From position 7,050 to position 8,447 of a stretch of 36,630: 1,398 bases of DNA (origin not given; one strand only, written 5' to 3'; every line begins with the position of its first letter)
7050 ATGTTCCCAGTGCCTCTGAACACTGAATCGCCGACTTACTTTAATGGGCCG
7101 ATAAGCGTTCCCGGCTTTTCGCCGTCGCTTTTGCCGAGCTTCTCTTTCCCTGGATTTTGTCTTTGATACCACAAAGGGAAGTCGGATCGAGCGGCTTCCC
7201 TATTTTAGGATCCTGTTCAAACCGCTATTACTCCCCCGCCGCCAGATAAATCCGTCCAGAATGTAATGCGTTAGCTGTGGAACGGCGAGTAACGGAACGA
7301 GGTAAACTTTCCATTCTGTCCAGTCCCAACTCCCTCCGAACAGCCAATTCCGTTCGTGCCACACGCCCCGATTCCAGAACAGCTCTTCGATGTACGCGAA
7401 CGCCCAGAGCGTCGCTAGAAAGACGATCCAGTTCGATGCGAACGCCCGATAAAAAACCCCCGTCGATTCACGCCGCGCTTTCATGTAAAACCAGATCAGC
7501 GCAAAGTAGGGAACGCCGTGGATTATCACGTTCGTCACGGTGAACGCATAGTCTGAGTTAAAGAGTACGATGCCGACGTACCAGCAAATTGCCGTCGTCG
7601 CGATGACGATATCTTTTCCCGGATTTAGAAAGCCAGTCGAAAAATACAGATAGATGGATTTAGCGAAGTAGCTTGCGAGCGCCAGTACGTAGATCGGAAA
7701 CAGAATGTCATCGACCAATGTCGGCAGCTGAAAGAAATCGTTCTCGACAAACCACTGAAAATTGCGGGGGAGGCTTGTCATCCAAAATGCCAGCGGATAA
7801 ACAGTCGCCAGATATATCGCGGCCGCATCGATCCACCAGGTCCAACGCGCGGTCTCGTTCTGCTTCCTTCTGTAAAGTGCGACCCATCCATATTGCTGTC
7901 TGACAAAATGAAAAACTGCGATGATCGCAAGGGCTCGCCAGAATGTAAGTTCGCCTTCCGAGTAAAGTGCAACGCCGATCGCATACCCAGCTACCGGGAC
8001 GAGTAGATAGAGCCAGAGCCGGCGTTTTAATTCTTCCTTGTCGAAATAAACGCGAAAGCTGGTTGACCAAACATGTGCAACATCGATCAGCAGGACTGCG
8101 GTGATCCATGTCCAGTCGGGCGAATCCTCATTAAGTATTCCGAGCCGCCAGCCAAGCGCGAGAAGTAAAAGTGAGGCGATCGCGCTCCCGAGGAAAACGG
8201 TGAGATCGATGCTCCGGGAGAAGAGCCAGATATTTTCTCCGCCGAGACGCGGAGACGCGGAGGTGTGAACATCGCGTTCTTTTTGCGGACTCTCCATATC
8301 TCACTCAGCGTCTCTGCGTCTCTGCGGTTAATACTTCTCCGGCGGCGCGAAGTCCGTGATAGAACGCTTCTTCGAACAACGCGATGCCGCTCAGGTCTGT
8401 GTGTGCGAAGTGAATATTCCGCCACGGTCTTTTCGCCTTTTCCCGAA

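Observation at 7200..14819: Seven-gene membrane-anchored aminopropyl-transfer module with mostly uncharacterised partners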

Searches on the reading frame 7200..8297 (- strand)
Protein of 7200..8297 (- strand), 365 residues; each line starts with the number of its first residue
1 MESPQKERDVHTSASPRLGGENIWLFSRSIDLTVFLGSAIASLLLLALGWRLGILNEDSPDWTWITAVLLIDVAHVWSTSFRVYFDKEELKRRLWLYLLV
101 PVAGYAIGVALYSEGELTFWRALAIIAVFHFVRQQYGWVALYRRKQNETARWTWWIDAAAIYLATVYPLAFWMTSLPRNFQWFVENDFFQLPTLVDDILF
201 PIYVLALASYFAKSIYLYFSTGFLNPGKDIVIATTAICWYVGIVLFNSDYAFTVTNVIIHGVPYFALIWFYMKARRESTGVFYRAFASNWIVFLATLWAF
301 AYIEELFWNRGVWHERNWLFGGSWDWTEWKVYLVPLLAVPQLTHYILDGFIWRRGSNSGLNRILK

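Call 3: search_protein_families(library=pfam, proteins=[window:7200-8297:-], max_evalue=0.01)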
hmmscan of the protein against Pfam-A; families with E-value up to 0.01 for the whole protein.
window:7200-8297:- (365 aa): 0 families

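Call 4: search_protein_families(library=ncbifam, proteins=[window:7200-8297:-], max_evalue=0.01)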
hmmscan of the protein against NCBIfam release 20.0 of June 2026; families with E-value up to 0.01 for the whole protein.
window:7200-8297:- (365 aa): 0 families

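Call 17: find_homologous_proteins(query=window:7200-8297:-, max_evalue=0.001)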
Query window:7200-8297:- (365 aa): 3774 proteins with E <= 0.001 among 8000 candidates; the best 120 are listed.
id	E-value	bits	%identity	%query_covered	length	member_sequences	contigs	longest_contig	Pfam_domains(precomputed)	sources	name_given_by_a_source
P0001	2.9e-215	733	86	99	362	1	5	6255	-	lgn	-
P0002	2.7e-210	717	84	99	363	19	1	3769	-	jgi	jgi:hypothetical protein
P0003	2.9e-209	713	83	100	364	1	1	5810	-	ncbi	-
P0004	4.4e-209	713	84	99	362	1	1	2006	-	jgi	-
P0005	8.2e-209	712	85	99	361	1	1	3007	-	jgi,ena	-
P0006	1.6e-208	711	87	95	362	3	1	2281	-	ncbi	-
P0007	4.0e-208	709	84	99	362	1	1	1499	-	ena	-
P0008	4.1e-208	709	84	99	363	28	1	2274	-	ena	-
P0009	3.1e-207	706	84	97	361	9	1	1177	-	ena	-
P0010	4.7e-207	706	83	99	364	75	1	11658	-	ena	-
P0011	4.7e-207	706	84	97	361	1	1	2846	-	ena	-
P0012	5.8e-206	702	84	98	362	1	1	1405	-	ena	-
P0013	2.6e-205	700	83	100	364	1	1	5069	-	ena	-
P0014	6.4e-205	699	85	96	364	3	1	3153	-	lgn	-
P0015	1.6e-203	694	82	98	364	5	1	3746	-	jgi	jgi:hypothetical protein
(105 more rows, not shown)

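Call 65: predict_structure(alignment_id=A1)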
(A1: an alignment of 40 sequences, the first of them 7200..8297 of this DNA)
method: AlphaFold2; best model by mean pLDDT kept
length: 365 residues; sequences in the alignment: 40
mean_pLDDT: 58.7   pTM: 0.50
mean pLDDT of the five models: 58.7, 53.7, 52.5, 52.1, 45.8
residues with pLDDT >= 90: 1; 70-90: 83; 50-70: 171; < 50: 110
segments of 3 or more residues with pLDDT < 50: 1-28, 83-85, 111-115, 176-189, 250-254, 256-264, 312-314, 319-321, 333-365
pLDDT, mean of each block of 10 residues (from residue 1): 36 39 45 60 68 67 55 53 53 60 52 51 64 70 77 87 75 54 42 75 87 87 75 67 56 46 51 58 68 62 55 50 55 43 43 37 43
secondary structure, 60 per line:
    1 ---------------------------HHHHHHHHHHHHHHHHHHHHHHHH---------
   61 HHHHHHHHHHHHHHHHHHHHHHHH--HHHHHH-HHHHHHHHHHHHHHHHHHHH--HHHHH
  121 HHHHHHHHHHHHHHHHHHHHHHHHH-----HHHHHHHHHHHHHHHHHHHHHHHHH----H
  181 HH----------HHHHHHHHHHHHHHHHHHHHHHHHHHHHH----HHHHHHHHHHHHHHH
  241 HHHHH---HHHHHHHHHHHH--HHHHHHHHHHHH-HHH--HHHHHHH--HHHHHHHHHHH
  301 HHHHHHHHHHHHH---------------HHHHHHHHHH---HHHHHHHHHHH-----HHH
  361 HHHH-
elements in order: H28-51 H61-84 H87-92 H94-113 H116-145 H151-175 H193-221 H226-245 H249-260 H263-274 H281-287 H290-313 H329-338 H342-352 H358-364
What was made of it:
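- Tried and rejected: AlphaFold of g7 with 40 close homologues (call 65).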

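Call 80: search_protein_representatives(protein=window:7200-8297:-)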
Query: 365 residues. Proteins with E-value up to 0.001 (for the whole library): 1132; up to 1e-10: 707; up to 1e-30: 313. The best 150 are listed.
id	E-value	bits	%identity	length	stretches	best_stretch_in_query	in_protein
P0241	8.3e-115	400.5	56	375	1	22-358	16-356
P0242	5.3e-102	358.3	80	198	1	21-212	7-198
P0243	1.2e-99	350.5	54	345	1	23-356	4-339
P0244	5.7e-98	345.1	51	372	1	21-362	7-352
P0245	8.4e-93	328.0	48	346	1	23-361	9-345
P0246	7.7e-92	324.9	49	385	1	20-361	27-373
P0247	2.0e-91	323.5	49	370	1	22-357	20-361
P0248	6.4e-89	315.3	67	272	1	140-361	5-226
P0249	8.6e-87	308.2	48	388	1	14-356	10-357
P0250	2.1e-86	307.0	47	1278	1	14-359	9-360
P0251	1.3e-84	301.1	50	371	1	12-354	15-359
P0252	2.0e-84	300.5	53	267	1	21-275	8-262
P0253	4.2e-84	299.4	53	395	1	22-322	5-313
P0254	1.3e-82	294.5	49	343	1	24-355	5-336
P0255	2.9e-82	293.4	55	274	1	96-360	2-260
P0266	6.2e-74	265.9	43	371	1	23-360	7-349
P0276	2.4e-71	257.4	40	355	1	24-361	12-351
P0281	3.5e-70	253.6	47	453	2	156-356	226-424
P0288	6.1e-68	246.2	39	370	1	19-357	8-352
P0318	9.8e-62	225.7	35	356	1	21-363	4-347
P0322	3.4e-61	224.0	38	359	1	22-360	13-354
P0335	3.1e-57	210.9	36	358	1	23-353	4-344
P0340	3.0e-56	207.7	36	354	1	25-354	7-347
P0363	6.1e-53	196.8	37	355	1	21-357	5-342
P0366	2.0e-52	195.1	36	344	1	23-354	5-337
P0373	1.4e-51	192.3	63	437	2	67-189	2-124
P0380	2.0e-50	188.5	36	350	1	23-357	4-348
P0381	2.0e-50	188.5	49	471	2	38-250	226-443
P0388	1.1e-49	186.1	43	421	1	60-361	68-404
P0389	1.3e-49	185.8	39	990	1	23-337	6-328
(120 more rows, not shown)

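Call 83: search_protein_families(library=pfam, alignment_id=A4, max_evalue=0.01)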
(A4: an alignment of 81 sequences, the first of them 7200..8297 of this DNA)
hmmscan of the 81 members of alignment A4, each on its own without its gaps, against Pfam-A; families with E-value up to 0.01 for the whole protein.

A. member 1, window:7200-8297:- (365 aa): 0 families

B. families by the number of members that match (of 81 scanned): 1 family
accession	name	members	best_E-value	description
PF24202.1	DUF7427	1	0.0037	Family of unknown function (DUF7427)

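Call 84: search_protein_families(library=pfam, proteins=[P0250, P0389, P0281, P0381, P0388, P0373], max_evalue=0.001)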
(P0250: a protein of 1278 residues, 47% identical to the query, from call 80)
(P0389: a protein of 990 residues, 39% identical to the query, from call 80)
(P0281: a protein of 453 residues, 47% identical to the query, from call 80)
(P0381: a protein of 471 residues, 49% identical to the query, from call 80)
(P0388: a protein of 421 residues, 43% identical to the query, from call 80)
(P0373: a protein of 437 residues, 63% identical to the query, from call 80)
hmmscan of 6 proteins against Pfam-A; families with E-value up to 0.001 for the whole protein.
P0250 (1278 aa): 3 families
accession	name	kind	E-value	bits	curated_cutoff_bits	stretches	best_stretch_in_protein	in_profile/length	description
PF01433.26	Peptidase_M1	-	1.9e-65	221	27.7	1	643-857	2-218/218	Peptidase family M1 domain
PF11838.14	ERAP1_C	-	1.1e-46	160.1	38.2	1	936-1261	1-318/318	ERAP1-like C-terminal domain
PF17900.6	Peptidase_M1_N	-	4.4e-35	121.9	25.8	1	425-608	2-186/186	Peptidase M1 N-terminal domain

P0389 (990 aa): 1 family
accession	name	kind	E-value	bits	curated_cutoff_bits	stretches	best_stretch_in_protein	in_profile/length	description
PF04453.20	LptD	-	1.3e-90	305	22.4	1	617-961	1-355/384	LPS transport system D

P0281 (453 aa): 0 families

P0381 (471 aa): 0 families

P0388 (421 aa): 0 families

P0373 (437 aa): 0 families
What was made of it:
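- Tried and rejected: Rare g7 fusions to M1 peptidase or LptD (call 84).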

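Call 85: find_encoding_contigs(protein=P0318, flank=6000, max_places=4)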
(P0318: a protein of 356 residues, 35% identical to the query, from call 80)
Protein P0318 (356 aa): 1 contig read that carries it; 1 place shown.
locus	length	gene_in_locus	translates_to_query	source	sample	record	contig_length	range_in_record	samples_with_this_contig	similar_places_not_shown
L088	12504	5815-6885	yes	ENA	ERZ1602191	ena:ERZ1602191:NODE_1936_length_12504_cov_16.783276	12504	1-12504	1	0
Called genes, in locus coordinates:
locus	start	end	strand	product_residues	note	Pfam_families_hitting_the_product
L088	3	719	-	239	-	?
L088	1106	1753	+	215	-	-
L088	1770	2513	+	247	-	-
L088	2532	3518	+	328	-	-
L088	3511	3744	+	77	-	-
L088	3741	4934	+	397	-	PF07690:MFS_1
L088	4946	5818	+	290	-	PF00487:FA_desaturase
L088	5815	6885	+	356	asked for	-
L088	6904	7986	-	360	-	-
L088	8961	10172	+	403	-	PF13356:Arm-DNA-bind_3, PF00589:Phage_integrase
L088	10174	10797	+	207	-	-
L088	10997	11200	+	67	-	PF12728:HTH_17 (weak)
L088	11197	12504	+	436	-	?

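Call 86: find_encoding_contigs(protein=P0241, flank=7000, max_places=3)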
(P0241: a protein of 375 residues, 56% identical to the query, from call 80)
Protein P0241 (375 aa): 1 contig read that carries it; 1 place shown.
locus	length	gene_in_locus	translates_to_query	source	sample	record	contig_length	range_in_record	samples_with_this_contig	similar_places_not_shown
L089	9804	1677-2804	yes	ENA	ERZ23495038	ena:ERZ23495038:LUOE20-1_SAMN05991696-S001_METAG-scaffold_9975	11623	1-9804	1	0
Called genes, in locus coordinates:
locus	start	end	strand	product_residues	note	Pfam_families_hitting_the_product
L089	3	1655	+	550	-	?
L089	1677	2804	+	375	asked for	-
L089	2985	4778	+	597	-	PF14378:PAP2_3, PF13469:Sulfotransfer_3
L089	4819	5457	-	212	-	PF14534:DUF4440, PF12680:SnoaL_2 (weak)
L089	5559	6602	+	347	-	PF00487:FA_desaturase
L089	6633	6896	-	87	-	-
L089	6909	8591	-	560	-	PF03321:GH3, PF23571:GH3_M, PF23572:GH3_C (weak)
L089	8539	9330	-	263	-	-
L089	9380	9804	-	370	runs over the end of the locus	PF00583:Acetyltransf_1 (faint)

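Call 87: find_encoding_contigs(protein=P0266, flank=7000, max_places=3)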
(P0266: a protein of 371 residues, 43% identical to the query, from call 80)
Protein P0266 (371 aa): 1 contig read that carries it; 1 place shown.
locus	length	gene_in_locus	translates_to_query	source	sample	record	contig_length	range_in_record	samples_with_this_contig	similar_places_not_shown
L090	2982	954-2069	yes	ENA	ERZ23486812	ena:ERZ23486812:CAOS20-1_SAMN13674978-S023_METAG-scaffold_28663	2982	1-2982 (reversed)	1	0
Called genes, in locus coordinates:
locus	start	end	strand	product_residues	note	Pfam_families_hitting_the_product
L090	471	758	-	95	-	-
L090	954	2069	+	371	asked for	-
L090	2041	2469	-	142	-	-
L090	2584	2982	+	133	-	?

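Call 88: find_encoding_contigs(protein=P0335, flank=7000, max_places=3)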
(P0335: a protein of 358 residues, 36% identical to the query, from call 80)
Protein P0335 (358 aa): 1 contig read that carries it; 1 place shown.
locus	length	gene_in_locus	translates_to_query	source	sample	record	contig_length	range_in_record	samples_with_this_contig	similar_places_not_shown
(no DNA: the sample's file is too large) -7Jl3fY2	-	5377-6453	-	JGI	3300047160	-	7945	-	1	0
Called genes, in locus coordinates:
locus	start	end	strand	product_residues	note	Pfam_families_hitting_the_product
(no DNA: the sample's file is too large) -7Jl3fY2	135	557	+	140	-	PF02675:AdoMet_dc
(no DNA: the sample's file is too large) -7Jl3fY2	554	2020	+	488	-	PF13785:DUF4178 (weak)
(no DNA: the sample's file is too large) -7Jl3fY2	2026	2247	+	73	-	PF03994:DUF350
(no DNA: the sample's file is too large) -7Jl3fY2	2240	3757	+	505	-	PF01564:Spermine_synth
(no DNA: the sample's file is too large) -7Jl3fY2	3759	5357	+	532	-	PF13450:NAD_binding_8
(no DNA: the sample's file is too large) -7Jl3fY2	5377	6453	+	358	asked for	-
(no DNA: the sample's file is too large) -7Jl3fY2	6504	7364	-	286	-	-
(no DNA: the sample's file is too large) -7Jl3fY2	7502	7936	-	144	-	PF02698:DUF218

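Call 89: find_encoding_contigs(protein=P0288, flank=8000, max_places=3)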
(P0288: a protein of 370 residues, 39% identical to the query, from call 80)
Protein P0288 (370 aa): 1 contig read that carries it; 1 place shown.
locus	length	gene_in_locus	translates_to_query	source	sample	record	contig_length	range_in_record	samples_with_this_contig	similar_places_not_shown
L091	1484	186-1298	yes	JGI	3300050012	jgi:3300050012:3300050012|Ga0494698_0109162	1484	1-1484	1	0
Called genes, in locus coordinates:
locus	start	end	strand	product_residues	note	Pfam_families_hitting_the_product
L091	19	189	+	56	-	-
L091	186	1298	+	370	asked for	-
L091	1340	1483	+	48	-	?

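Call 90: find_encoding_contigs(protein=P0340, flank=8000, max_places=3)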
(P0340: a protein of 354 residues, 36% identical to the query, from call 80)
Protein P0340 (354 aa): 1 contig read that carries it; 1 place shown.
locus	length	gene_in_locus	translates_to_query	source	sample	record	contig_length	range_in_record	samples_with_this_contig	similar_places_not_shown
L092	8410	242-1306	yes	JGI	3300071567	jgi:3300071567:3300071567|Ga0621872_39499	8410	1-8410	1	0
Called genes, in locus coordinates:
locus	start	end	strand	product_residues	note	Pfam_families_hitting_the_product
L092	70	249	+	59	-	-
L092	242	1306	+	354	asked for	-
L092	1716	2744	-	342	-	-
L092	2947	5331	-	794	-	PF02190:LON_substr_bdg, PF00004:AAA, PF07728:AAA_5, PF22667:Lon_lid, PF05362:Lon_C, PF13541:ChlI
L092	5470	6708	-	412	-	PF01979:Amidohydro_1, PF07969:Amidohydro_3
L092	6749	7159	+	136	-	PF01643:Acyl-ACP_TE (weak), PF13279:4HBT_2, PF03061:4HBT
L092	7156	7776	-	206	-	PF08889:WbqC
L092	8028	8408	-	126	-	?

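Call 91: find_encoding_contigs(protein=P0366, flank=8000, max_places=3)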
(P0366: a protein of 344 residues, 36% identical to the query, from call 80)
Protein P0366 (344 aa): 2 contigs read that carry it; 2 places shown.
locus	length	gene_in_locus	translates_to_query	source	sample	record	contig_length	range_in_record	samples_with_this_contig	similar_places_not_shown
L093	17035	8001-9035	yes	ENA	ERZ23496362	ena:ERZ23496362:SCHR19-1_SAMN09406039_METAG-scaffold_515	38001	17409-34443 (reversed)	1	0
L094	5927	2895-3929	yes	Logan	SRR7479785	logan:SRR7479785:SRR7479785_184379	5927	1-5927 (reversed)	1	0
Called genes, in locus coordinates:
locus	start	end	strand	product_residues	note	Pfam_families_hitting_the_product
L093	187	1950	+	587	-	PF00512:HisKA, PF02518:HATPase_c, PF00072:Response_reg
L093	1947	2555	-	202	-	PF00719:Pyrophosphatase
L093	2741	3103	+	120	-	PF02675:AdoMet_dc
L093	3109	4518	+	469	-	-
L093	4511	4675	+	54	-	-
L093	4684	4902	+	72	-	PF03994:DUF350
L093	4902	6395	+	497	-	PF01564:Spermine_synth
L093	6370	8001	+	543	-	PF01266:DAO (weak), PF01593:Amino_oxidase (weak), PF13450:NAD_binding_8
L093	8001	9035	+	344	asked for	-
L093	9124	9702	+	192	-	PF00406:ADK, PF13238:AAA_18 (weak), PF13671:AAA_33, PF13207:AAA_17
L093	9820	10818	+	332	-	PF01018:GTP1_OBG, PF01926:MMR_HSR1, PF02421:FeoB_N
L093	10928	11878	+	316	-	PF04116:FA_hydroxylase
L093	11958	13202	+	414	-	PF07244:POTRA (weak)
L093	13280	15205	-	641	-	PF18962:Por_Secre_tail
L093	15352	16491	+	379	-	PF02771:Acyl-CoA_dh_N, PF02770:Acyl-CoA_dh_M, PF00441:Acyl-CoA_dh_1, PF08028:Acyl-CoA_dh_2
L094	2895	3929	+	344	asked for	-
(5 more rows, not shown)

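Call 92: find_encoding_contigs(protein=P0380, flank=8000, max_places=3)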
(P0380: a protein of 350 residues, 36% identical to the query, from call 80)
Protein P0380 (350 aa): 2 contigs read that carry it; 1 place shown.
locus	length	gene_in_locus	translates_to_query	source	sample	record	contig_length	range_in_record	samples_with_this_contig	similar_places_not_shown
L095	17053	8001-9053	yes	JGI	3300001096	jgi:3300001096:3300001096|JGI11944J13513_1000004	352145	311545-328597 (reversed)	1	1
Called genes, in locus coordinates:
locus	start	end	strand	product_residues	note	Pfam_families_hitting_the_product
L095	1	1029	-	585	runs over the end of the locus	PF12569:NatA_aux_su (faint), PF13174:TPR_6 (faint), PF13428:TPR_14 (faint), PF13432:TPR_16 (faint), PF24575:TPR_Slam (faint), PF14559:TPR_19, PF25062:ARM_TT21_N (weak), PF14559:TPR_19 (weak), +13 more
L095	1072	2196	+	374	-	PF01266:DAO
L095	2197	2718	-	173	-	PF00908:dTDP_sugar_isom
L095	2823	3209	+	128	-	PF02675:AdoMet_dc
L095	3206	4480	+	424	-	PF13785:DUF4178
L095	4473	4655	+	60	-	-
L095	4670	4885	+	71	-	PF03994:DUF350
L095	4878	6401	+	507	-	PF01564:Spermine_synth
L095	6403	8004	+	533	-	PF01946:Thi4 (faint), PF00890:FAD_binding_2, PF01266:DAO, PF13450:NAD_binding_8, PF01593:Amino_oxidase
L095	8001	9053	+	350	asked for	-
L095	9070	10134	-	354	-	PF01073:3Beta_HSD, PF01370:Epimerase, PF02719:Polysacc_synt_2, PF04321:RmlD_sub_bind, PF16363:GDP_Man_Dehyd, PF07993:NAD_binding_4 (weak)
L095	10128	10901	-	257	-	PF00483:NTP_transferase, PF12804:NTP_transf_3 (weak)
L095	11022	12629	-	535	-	PF10102:DUF2341, PF18962:Por_Secre_tail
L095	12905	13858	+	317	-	PF14226:DIOX_N, PF03171:2OG-FeII_Oxy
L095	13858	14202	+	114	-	PF01588:tRNA_bind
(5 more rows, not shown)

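Call 94: predict_structure(alignment_id=A4)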
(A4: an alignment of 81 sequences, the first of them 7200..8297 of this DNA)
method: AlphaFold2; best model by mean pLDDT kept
length: 365 residues; sequences in the alignment: 81
mean_pLDDT: 93.9   pTM: 0.90
mean pLDDT of the five models: 93.9, 93.8, 93.7, 93.6, 93.5
residues with pLDDT >= 90: 328; 70-90: 16; 50-70: 11; < 50: 10
segments of 3 or more residues with pLDDT < 50: 12-19
pLDDT, mean of each block of 10 residues (from residue 1): 56 46 90 98 98 95 98 98 95 97 99 98 98 98 93 98 99 98 97 98 99 97 96 99 98 98 97 91 95 98 98 96 95 98 97 87 81
secondary structure, 60 per line:
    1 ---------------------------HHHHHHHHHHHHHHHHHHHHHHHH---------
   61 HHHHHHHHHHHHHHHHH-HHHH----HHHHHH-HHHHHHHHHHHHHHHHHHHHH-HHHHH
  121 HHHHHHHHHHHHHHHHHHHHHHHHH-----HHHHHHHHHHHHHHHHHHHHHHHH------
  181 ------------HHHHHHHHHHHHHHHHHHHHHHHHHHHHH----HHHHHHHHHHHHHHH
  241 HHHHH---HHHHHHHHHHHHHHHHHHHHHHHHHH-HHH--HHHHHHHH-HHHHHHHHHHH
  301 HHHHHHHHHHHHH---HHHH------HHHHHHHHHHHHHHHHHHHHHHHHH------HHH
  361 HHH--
elements in order: H28-51 H61-77 H79-82 H87-92 H94-114 H116-145 H151-174 H193-221 H226-245 H249-274 H281-288 H290-313 H317-320 H327-351 H358-363
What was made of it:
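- Tried and rejected: With 81 diverse representatives it gave 93.9 (call 94).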

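Call 97: fold_search(model_id=the predicted structure, library=pdb)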
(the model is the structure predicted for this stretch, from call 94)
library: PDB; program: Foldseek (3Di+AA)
matches with E <= 10: 432; with E <= 0.001: 0
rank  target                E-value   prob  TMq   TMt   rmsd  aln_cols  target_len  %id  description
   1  9hyi_R                3.4e-01  0.35  0.22  0.25  12.6       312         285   11  DP81-bound serotonin 5-HT1A receptor - Gi Protein Complex (released 2026-01-21)
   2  9izf_R                3.5e-01  0.13  0.14  0.16  20.8       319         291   11  Cryo-EM structure of LPA1-Gi complex with LPA (released 2025-01-01)
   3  8pjk_R                4.0e-01  0.20  0.19  0.22  12.9       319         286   11  ST171-bound serotonin 5-HT1A receptor - Gi Protein Complex (released 2024-05-29)
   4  6pb1_P                4.0e-01  0.16  0.16  0.18  19.4       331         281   11  Cryo-EM structure of Urocortin 1-bound Corticotropin-releasing factor 2 receptor in complex with Gs protein and Nb35 (released 2020-02-12)
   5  9izg_R                4.0e-01  0.13  0.13  0.15  24.1       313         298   13  Cryo-EM structure of LPA1-Gq complex with LPA (released 2025-01-01)
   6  1h2s_A                4.1e-01  0.63  0.22  0.32  12.2       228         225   11  Molecular basis of transmenbrane signalling by sensory rhodopsin II-transducer complex (released 2002-10-10)
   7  9l74_R                4.5e-01  0.23  0.17  0.21  12.2       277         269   14  Cryo-EM structure of the d16:1 S1P-bound S1PR3 and Gq complex (released 2025-11-26)
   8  9vjg_R                4.7e-01  0.21  0.18  0.20  18.3       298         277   12  Cryo-EM structure of 5-HT1AR-Gz in complex with (R)-8-OH-DPAT (released 2025-11-12)
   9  7wu2_R                5.1e-01  0.30  0.20  0.24  13.2       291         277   12  Cryo-EM structure of the adhesion GPCR ADGRD1 in complex with miniGs (released 2022-04-27)
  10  8xqs_R                5.1e-01  0.15  0.16  0.19  21.3       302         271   11  Structure of human class T GPCR TAS2R14-DNGi complex with Flufenamic acid. (released 2024-07-10)
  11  9izh_R                5.3e-01  0.14  0.14  0.16  22.9       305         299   10  Cryo-EM structure of LPA1-G13 complex with LPA (released 2025-01-01)
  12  8pkm_R                5.8e-01  0.14  0.17  0.20  13.0       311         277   12  Befiradol-bound serotonin 5-HT1A receptor - Gi Protein Complex (released 2024-05-29)
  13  9h1w                  6.1e-01  0.54  0.22  0.33  11.9       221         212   11  Grouped 150-240 ms dark structure of sensory rhodopsin-II solved by serial millisecond crystallography (released 2025-04-30)
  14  8hdp_R                6.1e-01  0.20  0.20  0.24  15.3       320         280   13  Structure of A2BR bound to endogenous agonists adenosine (released 2023-01-18)
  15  7ew4_R                6.3e-01  0.21  0.20  0.22  13.4       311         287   12  Cryo-EM structure of CYM-5541-bound Sphingosine 1-phosphate receptor 3 in complex with Gi protein (released 2021-09-29)
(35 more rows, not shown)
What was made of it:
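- Tried and rejected: Foldseek of g7 against PDB (call 97).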

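Call 103: find_encoding_contigs(protein=P0276, flank=8000, max_places=2)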
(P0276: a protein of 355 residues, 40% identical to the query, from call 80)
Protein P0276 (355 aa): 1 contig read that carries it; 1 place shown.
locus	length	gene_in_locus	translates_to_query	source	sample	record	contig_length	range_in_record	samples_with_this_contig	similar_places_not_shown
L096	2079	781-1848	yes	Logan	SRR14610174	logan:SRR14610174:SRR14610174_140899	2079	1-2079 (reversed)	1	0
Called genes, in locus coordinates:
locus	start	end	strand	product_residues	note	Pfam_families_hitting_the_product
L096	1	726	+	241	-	?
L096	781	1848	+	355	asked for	-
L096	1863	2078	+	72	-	?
